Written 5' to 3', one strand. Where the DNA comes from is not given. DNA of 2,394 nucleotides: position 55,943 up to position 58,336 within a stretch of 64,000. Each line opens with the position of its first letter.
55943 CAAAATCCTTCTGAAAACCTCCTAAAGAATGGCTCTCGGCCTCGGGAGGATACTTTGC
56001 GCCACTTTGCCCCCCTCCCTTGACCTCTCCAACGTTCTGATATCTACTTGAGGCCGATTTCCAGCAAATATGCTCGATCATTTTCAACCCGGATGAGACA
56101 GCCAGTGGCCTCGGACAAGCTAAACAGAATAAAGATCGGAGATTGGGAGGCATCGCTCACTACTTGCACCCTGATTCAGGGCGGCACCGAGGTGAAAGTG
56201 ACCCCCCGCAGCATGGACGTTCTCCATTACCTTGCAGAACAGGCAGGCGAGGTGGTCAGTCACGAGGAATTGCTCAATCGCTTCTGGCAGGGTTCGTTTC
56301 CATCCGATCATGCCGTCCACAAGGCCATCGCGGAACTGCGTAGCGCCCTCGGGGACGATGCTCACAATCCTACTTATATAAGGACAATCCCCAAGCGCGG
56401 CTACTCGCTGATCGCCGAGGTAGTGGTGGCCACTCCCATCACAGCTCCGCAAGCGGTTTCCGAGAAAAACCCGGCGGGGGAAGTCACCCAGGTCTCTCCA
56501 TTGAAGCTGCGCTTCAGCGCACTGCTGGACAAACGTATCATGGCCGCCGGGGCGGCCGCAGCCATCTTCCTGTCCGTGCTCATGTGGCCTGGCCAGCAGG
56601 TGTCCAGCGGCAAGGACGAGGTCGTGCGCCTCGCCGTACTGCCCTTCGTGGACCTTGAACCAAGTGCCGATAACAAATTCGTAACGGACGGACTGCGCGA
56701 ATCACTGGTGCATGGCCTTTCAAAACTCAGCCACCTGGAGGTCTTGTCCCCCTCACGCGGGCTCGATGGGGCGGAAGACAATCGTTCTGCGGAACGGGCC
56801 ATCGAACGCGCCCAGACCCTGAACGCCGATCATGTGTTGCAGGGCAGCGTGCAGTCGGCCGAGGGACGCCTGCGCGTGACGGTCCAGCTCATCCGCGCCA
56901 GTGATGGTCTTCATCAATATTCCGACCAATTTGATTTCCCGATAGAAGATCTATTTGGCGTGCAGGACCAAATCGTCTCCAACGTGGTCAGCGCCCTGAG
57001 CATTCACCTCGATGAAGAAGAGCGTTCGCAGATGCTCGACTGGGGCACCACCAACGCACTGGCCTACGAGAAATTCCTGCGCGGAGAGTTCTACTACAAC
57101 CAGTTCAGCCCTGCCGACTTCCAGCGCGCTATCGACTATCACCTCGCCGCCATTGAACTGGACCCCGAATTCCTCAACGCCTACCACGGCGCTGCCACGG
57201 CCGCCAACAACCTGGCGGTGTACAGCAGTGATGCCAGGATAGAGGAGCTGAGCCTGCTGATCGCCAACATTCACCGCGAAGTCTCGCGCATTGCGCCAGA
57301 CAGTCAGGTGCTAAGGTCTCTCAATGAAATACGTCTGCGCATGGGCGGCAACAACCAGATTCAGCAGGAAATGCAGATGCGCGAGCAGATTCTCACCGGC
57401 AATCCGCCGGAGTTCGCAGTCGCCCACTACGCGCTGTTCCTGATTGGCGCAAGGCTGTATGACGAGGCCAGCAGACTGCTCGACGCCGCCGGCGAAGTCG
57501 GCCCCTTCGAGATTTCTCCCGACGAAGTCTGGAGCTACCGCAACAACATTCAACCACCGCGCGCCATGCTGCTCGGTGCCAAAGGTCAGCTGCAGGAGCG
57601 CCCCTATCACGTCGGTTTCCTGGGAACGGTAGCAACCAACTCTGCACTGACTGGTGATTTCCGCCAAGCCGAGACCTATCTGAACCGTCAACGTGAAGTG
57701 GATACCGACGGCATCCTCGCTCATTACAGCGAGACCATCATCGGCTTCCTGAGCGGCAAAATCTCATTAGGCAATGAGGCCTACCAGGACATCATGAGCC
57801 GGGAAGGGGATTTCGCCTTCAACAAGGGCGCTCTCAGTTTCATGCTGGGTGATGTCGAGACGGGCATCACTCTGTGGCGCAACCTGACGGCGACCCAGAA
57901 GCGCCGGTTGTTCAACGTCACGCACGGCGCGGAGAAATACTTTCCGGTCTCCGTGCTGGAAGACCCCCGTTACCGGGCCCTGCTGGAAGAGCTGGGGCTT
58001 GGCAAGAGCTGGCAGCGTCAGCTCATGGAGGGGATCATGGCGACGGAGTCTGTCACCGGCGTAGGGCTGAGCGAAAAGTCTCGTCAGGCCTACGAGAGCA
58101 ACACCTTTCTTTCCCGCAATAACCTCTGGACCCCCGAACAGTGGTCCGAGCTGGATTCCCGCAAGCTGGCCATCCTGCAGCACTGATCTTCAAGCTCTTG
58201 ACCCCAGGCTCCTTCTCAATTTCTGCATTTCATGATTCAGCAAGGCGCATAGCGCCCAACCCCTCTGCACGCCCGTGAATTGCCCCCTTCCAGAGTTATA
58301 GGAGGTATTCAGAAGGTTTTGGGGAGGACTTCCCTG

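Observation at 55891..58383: Shared upstream element with three 11-bp-phased G(G/A)AGG pentamers flanking the CadC-like regulator gene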

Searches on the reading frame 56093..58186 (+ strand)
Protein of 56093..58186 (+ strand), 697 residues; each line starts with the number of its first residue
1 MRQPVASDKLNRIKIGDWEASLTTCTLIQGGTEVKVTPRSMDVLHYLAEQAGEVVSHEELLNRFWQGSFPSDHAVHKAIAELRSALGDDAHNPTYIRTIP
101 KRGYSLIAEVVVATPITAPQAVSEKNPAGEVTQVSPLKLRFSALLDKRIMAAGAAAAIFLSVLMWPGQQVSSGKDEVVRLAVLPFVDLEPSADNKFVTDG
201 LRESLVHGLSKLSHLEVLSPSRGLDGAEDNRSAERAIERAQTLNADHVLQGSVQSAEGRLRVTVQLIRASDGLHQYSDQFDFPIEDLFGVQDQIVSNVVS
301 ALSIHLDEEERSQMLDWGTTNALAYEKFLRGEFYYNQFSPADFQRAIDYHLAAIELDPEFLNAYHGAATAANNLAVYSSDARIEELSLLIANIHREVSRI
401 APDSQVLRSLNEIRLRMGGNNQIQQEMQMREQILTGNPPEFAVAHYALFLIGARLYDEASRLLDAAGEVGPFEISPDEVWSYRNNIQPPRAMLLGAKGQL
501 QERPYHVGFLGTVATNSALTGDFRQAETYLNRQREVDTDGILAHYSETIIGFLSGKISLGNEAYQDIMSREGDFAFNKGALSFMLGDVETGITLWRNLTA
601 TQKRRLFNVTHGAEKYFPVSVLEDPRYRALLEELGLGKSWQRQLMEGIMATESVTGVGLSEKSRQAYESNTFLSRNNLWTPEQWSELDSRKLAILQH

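Call 7: search_protein_families(library=pfam, proteins=[window:56093-58186:+])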
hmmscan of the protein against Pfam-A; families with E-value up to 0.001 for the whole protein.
window:56093-58186:+ (697 aa): 1 family
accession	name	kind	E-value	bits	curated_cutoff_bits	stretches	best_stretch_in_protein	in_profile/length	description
PF00486.34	Trans_reg_C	-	8.2e-19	67.9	26.2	1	31-106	1-77/77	Transcriptional regulatory protein, C terminal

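Call 8: find_encoding_contigs(protein=window:56093-58186:+, flank=10000, max_places=10)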
Protein window:56093-58186:+ (697 aa): no gene with exactly this product is on record in the collection.

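Call 9: find_homologous_proteins(query=window:56093-58186:+)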
Query window:56093-58186:+ (697 aa): 1206 proteins with E <= 0.001 among 8000 candidates; the best 120 are listed.
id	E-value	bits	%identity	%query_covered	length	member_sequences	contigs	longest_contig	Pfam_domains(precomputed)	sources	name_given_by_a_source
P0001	0.0e+0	1449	92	100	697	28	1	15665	PF00486.35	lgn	-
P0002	0.0e+0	1446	92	100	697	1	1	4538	PF00486.35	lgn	-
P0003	0.0e+0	1378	88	99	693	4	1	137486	PF00486.35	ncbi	ncbi:MAG: winged helix-turn-helix domain-containing protein [Pseudomonadota bacterium]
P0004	0.0e+0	1305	84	99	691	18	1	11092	PF00486.35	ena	-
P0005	0.0e+0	1271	81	100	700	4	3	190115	PF00486.35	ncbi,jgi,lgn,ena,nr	ncbi:MAG: hypothetical protein A3H44_00975 [Gammaproteobacteria bacterium RIFCSPLOWO2_02_FULL_57_10]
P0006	0.0e+0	1233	79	99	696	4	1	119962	PF00486.35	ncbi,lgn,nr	ncbi:MAG: winged helix-turn-helix domain-containing protein [Gammaproteobacteria bacterium]|nr:winge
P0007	0.0e+0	1213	76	100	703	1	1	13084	PF00486.35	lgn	-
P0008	0.0e+0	1189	76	99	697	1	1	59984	PF00486.35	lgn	-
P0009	0.0e+0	1152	73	100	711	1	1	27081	PF00486.35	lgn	-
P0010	0.0e+0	1145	73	99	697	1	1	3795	PF00486.35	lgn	-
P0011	0.0e+0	1145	72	99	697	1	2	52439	PF00486.35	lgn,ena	-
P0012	0.0e+0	1143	73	100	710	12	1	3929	PF00486.35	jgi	jgi:DNA-binding winged helix-turn-helix (wHTH) protein/TolB-like protein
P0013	0.0e+0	1141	73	99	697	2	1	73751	PF00486.35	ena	-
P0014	0.0e+0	1139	73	99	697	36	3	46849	PF00486.35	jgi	jgi:DNA-binding winged helix-turn-helix (wHTH) protein/TolB-like protein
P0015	0.0e+0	1138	73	99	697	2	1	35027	PF00486.35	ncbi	-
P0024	0.0e+0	1119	71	99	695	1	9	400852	PF00486.35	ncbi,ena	-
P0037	0.0e+0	1112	70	99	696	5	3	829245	PF00486.35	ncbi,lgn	ncbi:MAG: winged helix-turn-helix domain-containing protein [Gammaproteobacteria bacterium]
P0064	3.0e-259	880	59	98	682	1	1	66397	PF00486.35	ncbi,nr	ncbi:MAG: winged helix-turn-helix domain-containing protein [Pseudomonadales bacterium]|nr:winged he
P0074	1.1e-247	842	57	97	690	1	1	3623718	PF00486.35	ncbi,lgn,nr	ncbi:hypothetical protein F6455_02360 [Proteobacteria bacterium 005FR1]|nr:hypothetical protein [Pro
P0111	7.2e-235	800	56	94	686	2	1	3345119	PF00486.35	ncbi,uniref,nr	ncbi:winged helix-turn-helix domain-containing protein [Pseudohongiella spirulinae]|uniref:winged he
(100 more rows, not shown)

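Call 11: find_encoding_contigs(protein=P0003, flank=10000, max_places=2)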
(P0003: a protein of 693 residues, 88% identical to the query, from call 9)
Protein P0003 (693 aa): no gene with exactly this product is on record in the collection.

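Call 12: find_encoding_contigs(protein=P0005, flank=10000, max_places=2)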
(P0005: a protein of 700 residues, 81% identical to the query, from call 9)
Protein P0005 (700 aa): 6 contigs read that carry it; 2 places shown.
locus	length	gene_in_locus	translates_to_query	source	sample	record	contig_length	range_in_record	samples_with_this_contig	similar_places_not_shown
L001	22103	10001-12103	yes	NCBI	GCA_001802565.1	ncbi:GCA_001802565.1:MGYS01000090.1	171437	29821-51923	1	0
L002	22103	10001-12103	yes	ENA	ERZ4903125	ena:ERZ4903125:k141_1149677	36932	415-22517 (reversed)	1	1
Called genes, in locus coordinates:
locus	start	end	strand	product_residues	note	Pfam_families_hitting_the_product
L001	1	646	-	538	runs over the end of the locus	PF03853:YjeF_N, PF01256:Carb_kinase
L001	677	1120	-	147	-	PF12802:MarR_2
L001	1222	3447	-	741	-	PF19878:DUF6351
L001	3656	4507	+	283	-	PF13709:DUF4159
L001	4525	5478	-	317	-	PF04187:Cofac_haem_bdg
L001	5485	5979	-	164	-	PF00300:His_Phos_1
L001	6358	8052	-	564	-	PF01019:G_glu_transpept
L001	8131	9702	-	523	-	PF07992:Pyr_redox_2 (weak), PF00890:FAD_binding_2 (weak), PF01266:DAO, PF01593:Amino_oxidase, PF13450:NAD_binding_8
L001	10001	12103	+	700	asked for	PF00486:Trans_reg_C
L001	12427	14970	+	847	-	PF07715:Plug, PF00593:TonB_dep_Rec_b-barrel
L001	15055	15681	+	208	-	PF13442:Cytochrome_CBB3 (faint), PF00034:Cytochrom_C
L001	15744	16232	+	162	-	PF01042:Ribonuc_L-PSP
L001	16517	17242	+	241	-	PF04338:DUF481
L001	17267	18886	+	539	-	PF01645:Glu_synthase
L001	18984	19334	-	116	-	-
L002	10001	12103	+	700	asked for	PF00486:Trans_reg_C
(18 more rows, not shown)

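Call 13: find_encoding_contigs(protein=P0006, flank=10000, max_places=2)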
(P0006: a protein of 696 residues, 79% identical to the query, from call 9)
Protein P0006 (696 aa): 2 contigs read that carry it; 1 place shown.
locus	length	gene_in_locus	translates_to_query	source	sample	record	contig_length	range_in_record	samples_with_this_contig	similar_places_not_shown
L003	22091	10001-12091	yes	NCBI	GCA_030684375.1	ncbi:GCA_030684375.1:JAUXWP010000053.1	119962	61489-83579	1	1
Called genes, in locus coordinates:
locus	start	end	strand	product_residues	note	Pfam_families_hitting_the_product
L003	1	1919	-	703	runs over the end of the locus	PF19878:DUF6351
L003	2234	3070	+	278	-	PF13709:DUF4159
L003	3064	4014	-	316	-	PF04187:Cofac_haem_bdg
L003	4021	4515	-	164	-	PF00300:His_Phos_1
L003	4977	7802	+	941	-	PF07715:Plug, PF00593:TonB_dep_Rec_b-barrel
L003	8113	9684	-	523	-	PF07992:Pyr_redox_2 (weak), PF00890:FAD_binding_2 (weak), PF01266:DAO, PF01593:Amino_oxidase, PF13450:NAD_binding_8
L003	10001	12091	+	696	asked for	PF00486:Trans_reg_C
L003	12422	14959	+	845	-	PF07715:Plug, PF00593:TonB_dep_Rec_b-barrel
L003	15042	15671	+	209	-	PF00034:Cytochrom_C, PF13442:Cytochrome_CBB3 (faint), PF00034:Cytochrom_C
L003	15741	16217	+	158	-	PF01042:Ribonuc_L-PSP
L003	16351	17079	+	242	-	PF04338:DUF481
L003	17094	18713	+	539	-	PF01645:Glu_synthase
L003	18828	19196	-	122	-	-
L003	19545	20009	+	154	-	PF00111:Fer2, PF13085:Fer2_3 (weak), PF01799:Fer2_2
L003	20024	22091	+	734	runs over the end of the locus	PF20256:MoCoBD_2, PF02738:MoCoBD_1, PF20256:MoCoBD_2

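Call 15: find_encoding_contigs(protein=P0024, flank=10000, max_places=1)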
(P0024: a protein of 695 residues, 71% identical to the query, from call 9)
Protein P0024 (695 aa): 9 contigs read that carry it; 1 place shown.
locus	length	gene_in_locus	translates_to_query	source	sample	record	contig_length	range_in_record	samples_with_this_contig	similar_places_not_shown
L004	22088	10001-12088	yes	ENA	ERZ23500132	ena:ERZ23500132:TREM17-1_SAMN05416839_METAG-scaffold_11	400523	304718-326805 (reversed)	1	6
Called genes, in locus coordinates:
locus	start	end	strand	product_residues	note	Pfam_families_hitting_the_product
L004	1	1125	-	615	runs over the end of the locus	PF02518:HATPase_c, PF13589:HATPase_c_3, PF01119:DNA_mis_repair, PF08676:MutL_C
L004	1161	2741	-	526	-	PF11741:AMIN, PF24837:AMIN-like (faint), PF01520:Amidase_3, PF01476:LysM, PF23473:LysM3_LYK4_5 (weak), PF01476:LysM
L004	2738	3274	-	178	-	PF02367:TsaE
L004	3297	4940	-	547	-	PF03853:YjeF_N, PF01256:Carb_kinase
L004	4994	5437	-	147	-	PF12802:MarR_2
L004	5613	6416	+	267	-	PF13709:DUF4159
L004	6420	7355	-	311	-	PF04187:Cofac_haem_bdg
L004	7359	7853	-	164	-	PF00300:His_Phos_1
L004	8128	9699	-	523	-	PF07992:Pyr_redox_2 (weak), PF00890:FAD_binding_2 (weak), PF01266:DAO, PF01593:Amino_oxidase, PF13450:NAD_binding_8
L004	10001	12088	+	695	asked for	PF00486:Trans_reg_C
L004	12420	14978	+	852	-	PF07715:Plug, PF00593:TonB_dep_Rec_b-barrel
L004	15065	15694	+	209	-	PF13442:Cytochrome_CBB3 (faint), PF00034:Cytochrom_C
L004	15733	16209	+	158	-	PF01042:Ribonuc_L-PSP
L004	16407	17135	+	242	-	PF04338:DUF481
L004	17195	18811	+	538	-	PF01645:Glu_synthase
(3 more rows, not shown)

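Call 16: find_encoding_contigs(protein=P0037, flank=10000, max_places=1)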
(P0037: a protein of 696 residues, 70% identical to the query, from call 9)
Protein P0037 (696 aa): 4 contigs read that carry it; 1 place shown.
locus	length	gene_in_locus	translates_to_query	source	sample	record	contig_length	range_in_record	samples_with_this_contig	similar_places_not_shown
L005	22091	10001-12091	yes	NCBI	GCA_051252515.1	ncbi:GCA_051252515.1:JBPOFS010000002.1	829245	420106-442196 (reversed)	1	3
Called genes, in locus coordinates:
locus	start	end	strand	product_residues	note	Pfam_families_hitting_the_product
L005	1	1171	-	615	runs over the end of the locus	PF02518:HATPase_c, PF13589:HATPase_c_3, PF01119:DNA_mis_repair, PF08676:MutL_C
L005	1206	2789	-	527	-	PF11741:AMIN, PF24837:AMIN-like (faint), PF01520:Amidase_3, PF01476:LysM, PF23473:LysM3_LYK4_5 (faint), PF01476:LysM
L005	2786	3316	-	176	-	PF02367:TsaE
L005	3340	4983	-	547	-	PF03853:YjeF_N, PF01256:Carb_kinase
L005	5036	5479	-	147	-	PF12802:MarR_2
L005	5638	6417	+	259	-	PF13709:DUF4159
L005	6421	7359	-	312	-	PF04187:Cofac_haem_bdg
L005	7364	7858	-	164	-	PF00300:His_Phos_1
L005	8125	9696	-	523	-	PF07992:Pyr_redox_2 (weak), PF00890:FAD_binding_2 (weak), PF01266:DAO, PF01593:Amino_oxidase, PF13450:NAD_binding_8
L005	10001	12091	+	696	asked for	PF00486:Trans_reg_C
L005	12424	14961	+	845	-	PF07715:Plug, PF00593:TonB_dep_Rec_b-barrel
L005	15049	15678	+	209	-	PF13442:Cytochrome_CBB3 (weak), PF00034:Cytochrom_C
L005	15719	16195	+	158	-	PF01042:Ribonuc_L-PSP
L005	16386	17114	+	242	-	PF04338:DUF481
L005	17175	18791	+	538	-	PF01645:Glu_synthase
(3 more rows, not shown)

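Call 17: find_encoding_contigs(protein=P0074, flank=10000, max_places=1)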
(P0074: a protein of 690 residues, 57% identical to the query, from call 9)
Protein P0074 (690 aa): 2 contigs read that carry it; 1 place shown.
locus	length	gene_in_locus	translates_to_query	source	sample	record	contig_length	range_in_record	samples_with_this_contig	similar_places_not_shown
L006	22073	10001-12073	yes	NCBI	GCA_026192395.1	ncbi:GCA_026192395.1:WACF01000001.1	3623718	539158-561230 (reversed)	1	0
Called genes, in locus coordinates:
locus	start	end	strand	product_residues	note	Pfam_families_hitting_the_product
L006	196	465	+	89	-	PF14026:SCO4226-like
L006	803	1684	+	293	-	PF10778:DehI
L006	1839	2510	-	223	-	PF00702:Hydrolase, PF13419:HAD_2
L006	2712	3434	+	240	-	-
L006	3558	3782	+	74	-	PF14145:YrhK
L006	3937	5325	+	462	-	PF02386:TrkH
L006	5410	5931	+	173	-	PF01842:ACT (faint), PF13291:ACT_4 (faint), PF13740:ACT_6, PF22629:ACT_AHAS_ss (faint), PF13740:ACT_6 (weak)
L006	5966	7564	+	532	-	PF01425:Amidase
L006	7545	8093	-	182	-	PF00583:Acetyltransf_1, PF13508:Acetyltransf_7 (weak)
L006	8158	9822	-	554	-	PF00890:FAD_binding_2 (weak), PF01266:DAO, PF01593:Amino_oxidase, PF13450:NAD_binding_8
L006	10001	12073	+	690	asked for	PF00486:Trans_reg_C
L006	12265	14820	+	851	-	PF07715:Plug, PF00593:TonB_dep_Rec_b-barrel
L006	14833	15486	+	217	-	PF13442:Cytochrome_CBB3 (faint), PF00034:Cytochrom_C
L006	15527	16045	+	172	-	PF01042:Ribonuc_L-PSP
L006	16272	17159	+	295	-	PF06347:SH3_4, PF08239:SH3_3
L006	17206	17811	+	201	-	PF13505:OMP_b-brl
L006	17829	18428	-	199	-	-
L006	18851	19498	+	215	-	-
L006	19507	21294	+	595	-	-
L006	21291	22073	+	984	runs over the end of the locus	PF07719:TPR_2 (faint), PF13181:TPR_8 (faint), PF13525:YfiO (faint), PF00515:TPR_1 (faint), PF12688:TPR_5 (faint), PF12895:ANAPC3 (faint), PF13424:TPR_12 (weak), PF14559:TPR_19 (weak), +4 more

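Call 19: find_encoding_contigs(protein=P0111, flank=10000, max_places=1)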
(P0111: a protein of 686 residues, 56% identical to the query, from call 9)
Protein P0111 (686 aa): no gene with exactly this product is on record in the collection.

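Call 20: find_encoding_contigs(protein=P0064, flank=10000, max_places=1)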
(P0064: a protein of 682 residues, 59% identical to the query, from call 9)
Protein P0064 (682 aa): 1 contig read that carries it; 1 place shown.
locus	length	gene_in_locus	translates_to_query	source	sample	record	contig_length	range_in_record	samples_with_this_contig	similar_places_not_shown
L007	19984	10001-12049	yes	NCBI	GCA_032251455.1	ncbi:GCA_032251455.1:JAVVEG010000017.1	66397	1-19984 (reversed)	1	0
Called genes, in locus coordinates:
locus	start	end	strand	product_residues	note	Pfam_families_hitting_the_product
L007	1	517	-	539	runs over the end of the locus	PF03853:YjeF_N, PF01256:Carb_kinase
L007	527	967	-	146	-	PF12802:MarR_2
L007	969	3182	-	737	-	PF19878:DUF6351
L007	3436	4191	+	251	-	PF13709:DUF4159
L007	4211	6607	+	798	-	PF05228:CHASE4, PF00672:HAMP (weak), PF00990:GGDEF, PF00563:EAL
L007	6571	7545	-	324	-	PF04187:Cofac_haem_bdg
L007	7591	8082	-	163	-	PF00300:His_Phos_1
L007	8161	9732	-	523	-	PF07992:Pyr_redox_2 (faint), PF01266:DAO, PF01593:Amino_oxidase, PF13450:NAD_binding_8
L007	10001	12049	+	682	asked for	PF00486:Trans_reg_C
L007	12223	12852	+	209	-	PF00034:Cytochrom_C, PF13442:Cytochrome_CBB3 (faint), PF00034:Cytochrom_C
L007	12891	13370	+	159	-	PF01042:Ribonuc_L-PSP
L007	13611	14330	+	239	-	PF04338:DUF481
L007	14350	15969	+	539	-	PF01645:Glu_synthase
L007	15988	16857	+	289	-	PF00941:FAD_binding_5, PF03450:CO_deh_flav_C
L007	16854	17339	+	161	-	PF00111:Fer2 (weak), PF01799:Fer2_2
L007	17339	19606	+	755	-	PF01315:Ald_Xan_dh_C, PF02738:MoCoBD_1, PF20256:MoCoBD_2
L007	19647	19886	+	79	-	-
